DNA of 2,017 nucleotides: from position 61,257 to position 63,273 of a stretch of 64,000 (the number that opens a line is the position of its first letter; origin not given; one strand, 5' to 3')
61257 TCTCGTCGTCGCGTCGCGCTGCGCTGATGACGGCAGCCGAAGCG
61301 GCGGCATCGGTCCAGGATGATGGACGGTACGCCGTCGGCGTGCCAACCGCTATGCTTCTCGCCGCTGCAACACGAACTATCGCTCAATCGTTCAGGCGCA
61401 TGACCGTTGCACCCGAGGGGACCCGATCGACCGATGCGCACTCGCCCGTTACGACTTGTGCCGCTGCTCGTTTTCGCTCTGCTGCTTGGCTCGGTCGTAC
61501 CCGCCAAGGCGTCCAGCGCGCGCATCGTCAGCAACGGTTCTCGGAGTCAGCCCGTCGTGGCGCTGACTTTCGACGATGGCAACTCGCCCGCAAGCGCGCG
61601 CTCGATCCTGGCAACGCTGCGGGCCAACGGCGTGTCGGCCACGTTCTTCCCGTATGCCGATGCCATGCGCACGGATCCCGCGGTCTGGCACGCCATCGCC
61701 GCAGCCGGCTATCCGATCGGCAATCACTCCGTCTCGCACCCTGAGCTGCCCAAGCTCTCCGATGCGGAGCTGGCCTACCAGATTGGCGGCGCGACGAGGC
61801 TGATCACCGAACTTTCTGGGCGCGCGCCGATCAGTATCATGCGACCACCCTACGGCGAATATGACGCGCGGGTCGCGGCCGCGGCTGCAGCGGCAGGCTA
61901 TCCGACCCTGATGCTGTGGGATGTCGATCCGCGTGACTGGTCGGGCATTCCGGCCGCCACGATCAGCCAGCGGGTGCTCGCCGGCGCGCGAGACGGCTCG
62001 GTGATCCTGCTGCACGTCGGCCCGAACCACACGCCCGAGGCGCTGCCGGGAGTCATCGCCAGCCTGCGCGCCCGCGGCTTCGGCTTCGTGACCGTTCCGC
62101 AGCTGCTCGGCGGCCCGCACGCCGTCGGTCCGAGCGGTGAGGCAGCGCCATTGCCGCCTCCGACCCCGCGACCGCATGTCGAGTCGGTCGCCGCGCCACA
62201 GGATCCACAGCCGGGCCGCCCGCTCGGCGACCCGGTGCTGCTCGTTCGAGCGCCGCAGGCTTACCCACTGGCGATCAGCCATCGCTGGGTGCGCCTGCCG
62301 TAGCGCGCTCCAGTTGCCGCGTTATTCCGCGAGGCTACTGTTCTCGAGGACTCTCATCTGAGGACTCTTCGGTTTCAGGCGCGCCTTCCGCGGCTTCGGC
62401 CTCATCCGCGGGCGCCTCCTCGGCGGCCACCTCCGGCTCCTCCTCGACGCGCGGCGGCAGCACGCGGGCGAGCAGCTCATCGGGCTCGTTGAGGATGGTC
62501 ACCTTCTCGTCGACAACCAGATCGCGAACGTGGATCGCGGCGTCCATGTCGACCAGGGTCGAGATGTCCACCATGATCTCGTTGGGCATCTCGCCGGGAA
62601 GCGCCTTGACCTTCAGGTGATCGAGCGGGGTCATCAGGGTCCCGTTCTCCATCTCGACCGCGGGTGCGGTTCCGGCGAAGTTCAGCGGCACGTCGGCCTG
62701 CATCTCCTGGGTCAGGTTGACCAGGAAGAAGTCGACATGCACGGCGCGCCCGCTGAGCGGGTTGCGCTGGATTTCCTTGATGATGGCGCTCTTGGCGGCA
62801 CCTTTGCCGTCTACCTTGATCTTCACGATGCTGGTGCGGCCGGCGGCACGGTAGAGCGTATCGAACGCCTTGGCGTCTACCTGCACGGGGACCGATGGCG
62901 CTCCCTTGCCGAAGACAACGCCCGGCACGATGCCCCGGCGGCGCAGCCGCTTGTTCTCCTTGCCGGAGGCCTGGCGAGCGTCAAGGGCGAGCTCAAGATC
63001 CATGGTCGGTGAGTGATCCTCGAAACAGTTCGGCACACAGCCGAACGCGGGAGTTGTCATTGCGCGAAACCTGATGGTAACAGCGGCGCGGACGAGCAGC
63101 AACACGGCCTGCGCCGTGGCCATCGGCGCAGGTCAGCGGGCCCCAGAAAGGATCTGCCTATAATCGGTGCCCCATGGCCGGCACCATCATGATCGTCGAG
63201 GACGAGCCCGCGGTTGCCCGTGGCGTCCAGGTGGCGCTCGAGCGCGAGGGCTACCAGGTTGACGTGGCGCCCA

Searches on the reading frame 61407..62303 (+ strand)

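Call 19: search_protein_families(library=pfam, proteins=[window:61407-62303:+], max_evalue=0.001)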
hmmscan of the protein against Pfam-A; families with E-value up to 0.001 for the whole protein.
window:61407-62303:+ (298 aa): 1 family
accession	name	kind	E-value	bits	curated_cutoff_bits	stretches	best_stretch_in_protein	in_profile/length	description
PF01522.26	Polysacc_deac_1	-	1.6e-28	99.5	23.1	1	45-166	3-122/124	Polysaccharide deacetylase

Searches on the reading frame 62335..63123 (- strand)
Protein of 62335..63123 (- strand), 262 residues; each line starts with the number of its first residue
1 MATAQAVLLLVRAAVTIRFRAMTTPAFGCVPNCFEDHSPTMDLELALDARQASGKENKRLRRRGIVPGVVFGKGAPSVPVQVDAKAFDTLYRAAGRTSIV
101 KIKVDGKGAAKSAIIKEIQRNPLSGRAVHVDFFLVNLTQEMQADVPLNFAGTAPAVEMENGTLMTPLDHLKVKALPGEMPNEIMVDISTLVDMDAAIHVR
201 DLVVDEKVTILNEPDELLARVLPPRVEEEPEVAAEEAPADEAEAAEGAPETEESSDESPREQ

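Call 19: search_protein_families(library=pfam, proteins=[window:62335-63123:-], max_evalue=0.001)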
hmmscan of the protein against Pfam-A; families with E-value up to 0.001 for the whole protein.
window:62335-63123:- (262 aa): 2 families
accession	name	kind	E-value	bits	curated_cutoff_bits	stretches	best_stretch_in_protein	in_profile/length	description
PF01386.24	Ribosomal_L25p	-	2e-21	76.7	23.6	1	48-132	4-82/82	Ribosomal L25p family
PF14693.11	Ribosomal_TL5_C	-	3.8e-19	69.3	27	1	141-225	2-84/84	Ribosomal protein TL5, C-terminal domain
